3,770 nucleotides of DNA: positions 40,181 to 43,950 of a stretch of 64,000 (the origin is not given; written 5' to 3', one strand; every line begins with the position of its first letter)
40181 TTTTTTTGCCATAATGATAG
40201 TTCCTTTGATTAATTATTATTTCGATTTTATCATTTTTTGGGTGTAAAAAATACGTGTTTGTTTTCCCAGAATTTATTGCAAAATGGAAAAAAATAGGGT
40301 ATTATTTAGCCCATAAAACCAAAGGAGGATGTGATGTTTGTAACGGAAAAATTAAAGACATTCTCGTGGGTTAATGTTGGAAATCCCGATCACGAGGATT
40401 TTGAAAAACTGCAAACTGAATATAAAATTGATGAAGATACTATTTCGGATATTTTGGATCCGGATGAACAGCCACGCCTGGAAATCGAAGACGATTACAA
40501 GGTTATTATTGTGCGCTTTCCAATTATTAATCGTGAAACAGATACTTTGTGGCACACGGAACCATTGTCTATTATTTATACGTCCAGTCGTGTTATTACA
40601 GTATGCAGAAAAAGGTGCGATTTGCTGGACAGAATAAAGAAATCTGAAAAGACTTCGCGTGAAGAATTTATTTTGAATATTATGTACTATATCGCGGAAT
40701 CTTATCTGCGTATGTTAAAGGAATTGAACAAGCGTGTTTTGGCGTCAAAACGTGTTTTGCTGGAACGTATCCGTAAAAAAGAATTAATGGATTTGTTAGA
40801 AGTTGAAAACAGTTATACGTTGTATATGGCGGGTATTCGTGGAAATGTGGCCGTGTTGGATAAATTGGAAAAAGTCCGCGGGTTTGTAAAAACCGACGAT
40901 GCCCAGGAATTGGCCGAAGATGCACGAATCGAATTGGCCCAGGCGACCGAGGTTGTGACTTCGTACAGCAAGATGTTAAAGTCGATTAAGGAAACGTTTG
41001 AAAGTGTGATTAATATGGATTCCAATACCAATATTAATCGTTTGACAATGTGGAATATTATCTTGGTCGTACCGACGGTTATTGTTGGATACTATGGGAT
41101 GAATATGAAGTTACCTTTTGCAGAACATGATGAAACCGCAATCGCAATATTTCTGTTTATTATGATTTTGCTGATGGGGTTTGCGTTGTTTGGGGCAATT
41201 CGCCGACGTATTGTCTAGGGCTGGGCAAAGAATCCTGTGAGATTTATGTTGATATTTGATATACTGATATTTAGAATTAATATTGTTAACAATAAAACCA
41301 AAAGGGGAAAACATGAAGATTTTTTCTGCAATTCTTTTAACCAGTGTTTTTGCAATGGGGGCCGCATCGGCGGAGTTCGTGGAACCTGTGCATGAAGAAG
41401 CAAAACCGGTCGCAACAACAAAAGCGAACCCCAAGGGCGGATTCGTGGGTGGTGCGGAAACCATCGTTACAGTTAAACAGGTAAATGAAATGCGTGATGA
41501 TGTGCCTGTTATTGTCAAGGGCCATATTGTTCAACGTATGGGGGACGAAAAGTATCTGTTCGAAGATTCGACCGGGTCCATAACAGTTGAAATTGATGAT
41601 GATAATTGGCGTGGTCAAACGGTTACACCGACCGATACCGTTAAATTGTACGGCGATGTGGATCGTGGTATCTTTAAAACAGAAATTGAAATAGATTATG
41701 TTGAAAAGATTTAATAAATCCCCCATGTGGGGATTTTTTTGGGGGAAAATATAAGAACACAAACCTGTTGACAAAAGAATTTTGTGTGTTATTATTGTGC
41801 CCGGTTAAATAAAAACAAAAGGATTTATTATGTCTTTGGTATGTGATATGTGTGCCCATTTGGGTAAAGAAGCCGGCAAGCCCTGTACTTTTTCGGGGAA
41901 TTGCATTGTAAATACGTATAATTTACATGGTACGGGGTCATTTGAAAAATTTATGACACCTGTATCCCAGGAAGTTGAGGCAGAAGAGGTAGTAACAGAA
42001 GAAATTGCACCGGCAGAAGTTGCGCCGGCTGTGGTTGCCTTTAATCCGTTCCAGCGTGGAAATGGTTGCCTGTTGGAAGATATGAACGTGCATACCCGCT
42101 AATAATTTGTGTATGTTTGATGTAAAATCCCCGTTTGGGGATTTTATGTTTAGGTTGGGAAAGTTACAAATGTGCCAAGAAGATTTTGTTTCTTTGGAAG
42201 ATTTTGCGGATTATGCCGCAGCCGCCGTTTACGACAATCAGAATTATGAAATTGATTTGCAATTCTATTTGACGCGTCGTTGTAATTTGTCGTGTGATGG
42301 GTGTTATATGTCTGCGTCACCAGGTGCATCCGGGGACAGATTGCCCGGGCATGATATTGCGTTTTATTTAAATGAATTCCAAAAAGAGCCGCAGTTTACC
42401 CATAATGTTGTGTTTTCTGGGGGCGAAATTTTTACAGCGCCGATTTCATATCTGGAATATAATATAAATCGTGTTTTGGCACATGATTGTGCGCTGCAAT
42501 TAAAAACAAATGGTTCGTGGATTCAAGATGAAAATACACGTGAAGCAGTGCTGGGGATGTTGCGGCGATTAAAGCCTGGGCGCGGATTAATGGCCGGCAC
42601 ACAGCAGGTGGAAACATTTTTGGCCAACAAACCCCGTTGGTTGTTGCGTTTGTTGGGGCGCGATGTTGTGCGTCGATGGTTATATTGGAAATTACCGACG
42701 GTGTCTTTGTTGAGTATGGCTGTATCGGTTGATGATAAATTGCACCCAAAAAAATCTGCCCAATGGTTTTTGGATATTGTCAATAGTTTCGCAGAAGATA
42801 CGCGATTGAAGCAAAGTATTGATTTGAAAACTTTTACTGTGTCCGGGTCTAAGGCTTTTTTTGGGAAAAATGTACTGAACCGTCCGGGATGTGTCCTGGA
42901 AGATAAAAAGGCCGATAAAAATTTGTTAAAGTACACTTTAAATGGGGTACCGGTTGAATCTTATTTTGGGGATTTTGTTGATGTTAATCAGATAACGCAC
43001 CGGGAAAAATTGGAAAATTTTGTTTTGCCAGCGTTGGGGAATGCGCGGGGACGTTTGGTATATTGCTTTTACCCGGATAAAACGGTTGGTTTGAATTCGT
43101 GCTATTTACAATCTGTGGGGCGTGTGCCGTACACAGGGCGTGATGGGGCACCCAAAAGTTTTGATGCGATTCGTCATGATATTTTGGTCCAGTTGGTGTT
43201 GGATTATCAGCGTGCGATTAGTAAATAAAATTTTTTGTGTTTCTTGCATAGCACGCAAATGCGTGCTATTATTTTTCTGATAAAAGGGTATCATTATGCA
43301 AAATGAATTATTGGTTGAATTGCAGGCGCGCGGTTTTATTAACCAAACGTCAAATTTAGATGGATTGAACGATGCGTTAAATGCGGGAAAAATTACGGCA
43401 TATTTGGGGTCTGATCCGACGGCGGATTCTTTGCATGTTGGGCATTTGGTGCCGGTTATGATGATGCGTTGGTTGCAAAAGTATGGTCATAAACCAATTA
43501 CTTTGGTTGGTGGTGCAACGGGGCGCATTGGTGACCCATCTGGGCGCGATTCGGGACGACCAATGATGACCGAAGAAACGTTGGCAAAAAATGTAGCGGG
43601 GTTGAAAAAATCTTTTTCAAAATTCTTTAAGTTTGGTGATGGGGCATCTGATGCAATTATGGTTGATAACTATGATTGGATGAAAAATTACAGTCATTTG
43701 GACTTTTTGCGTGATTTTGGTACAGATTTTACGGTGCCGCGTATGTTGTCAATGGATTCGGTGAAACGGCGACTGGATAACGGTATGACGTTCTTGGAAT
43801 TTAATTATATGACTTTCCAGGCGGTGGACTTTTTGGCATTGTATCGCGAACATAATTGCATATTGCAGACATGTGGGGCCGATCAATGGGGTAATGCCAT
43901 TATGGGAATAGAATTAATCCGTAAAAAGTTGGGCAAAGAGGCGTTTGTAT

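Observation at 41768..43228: Minimal peptide + attenuator + radical SAM cassette: candidate RiPP-like system that fits no class I can name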

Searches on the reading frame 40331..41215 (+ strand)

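Call 3: search_protein_families(library=pfam, proteins=[window:40331-41215:+], max_evalue=1)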
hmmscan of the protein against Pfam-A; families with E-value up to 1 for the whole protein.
window:40331-41215:+ (295 aa): 7 families
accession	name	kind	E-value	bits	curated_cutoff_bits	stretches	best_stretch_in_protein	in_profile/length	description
PF01544.23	CorA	-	7.6e-46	157.2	27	1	10-287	3-288/292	CorA-like Mg2+ transporter protein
PF20990.2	DUF2207_C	-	8.5e-06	26.1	33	1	106-291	24-186/247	Predicted membrane protein (DUF2207) C-terminal domain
PF02673.24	BacA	-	0.0018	18.4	33.4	1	189-285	34-130/257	Bacitracin resistance protein BacA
PF01257.25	2Fe-2S_thioredx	-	0.044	14.1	24.8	1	173-215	16-58/145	Thioredoxin-like [2Fe-2S] ferredoxin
PF17107.11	SesA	-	0.067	13.8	26.3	1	175-238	38-95/122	N-terminal domain on NACHT_NTPase and P-loop NTPases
PF24689.1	TriTu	-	0.071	13.4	27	1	225-242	34-51/91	Immunity protein TriTu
PF04756.19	OST3_OST6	-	0.084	12.7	27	1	197-291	115-205/294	OST3 / OST6 family, transporter family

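Call 4: search_protein_families(library=ncbifam, proteins=[window:40331-41215:+], max_evalue=1)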
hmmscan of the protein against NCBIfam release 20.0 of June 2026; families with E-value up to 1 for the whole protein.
window:40331-41215:+ (295 aa): 7 families
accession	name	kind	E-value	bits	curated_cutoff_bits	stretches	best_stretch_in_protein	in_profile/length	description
TIGR00383.1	corA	equivalog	5.3e-26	91.7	200.75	1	8-280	26-305/320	magnesium/cobalt transporter CorA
TIGR00753.1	undec_PP_bacA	equivalog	0.0013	18.5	217.5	1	197-286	39-128/255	undecaprenyl-diphosphatase UppP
NF001393.0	PRK00281.2-4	equivalog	0.02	14.3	284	1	190-277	37-123/266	undecaprenyl-diphosphate phosphatase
NF011749.0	PRK15202.1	equivalog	0.036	14.2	139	1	52-131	33-110/117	type III secretion system chaperone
NF005722.0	PRK07539.1-2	equivalog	0.095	12.8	141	1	170-216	25-71/157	NADH-quinone oxidoreductase subunit NuoE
TIGR01958.1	nuoE_fam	subfamily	0.11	12.6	142.4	1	174-215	20-61/148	NADH-quinone oxidoreductase subunit NuoE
NF002796.0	PRK02935.1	equivalog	0.25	11.2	108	1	229-282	3-51/118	hypothetical protein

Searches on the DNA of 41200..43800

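Call 68: search_rna_families(source=window, start=41200, end=43800, threshold=evalue, max_evalue=1)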
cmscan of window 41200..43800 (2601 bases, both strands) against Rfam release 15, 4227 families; matches with E-value up to 1: 0.
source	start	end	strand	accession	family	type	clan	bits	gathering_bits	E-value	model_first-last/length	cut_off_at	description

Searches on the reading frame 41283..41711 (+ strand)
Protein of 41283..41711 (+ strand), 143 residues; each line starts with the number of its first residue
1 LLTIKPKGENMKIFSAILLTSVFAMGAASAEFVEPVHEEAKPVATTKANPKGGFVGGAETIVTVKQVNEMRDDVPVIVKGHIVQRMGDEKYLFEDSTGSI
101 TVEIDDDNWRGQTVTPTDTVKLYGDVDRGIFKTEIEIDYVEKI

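Call 3: search_protein_families(library=pfam, proteins=[window:41283-41711:+], max_evalue=1)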
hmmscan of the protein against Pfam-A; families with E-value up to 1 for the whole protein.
window:41283-41711:+ (143 aa): 1 family
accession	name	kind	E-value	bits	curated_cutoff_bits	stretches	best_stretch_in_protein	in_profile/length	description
PF04076.19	BOF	-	2.4e-27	95.4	25.8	1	48-142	9-103/103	Bacterial OB fold (BOF) protein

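Call 4: search_protein_families(library=ncbifam, proteins=[window:41283-41711:+], max_evalue=1)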
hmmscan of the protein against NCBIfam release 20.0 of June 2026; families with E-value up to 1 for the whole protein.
window:41283-41711:+ (143 aa): 4 families
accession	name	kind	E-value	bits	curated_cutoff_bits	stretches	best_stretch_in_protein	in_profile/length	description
NF033674.1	stress_OB_fold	domain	4.7e-34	116.9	35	1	19-142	10-111/111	NirD/YgiW/YdeI family stress tolerance protein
TIGR00156.1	TIGR00156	subfamily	2.7e-25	88.8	108.15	1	14-142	3-126/128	YgiW/YdeI family stress tolerance OB fold protein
NF007471.0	PRK10053.1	equivalog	6.2e-14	51.9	179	1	14-140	3-128/130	YdeI family stress tolerance OB fold protein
TIGR04207.1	halo_sig_pep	domain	0.45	10.2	24.6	1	14-28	7-21/30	surface glycoprotein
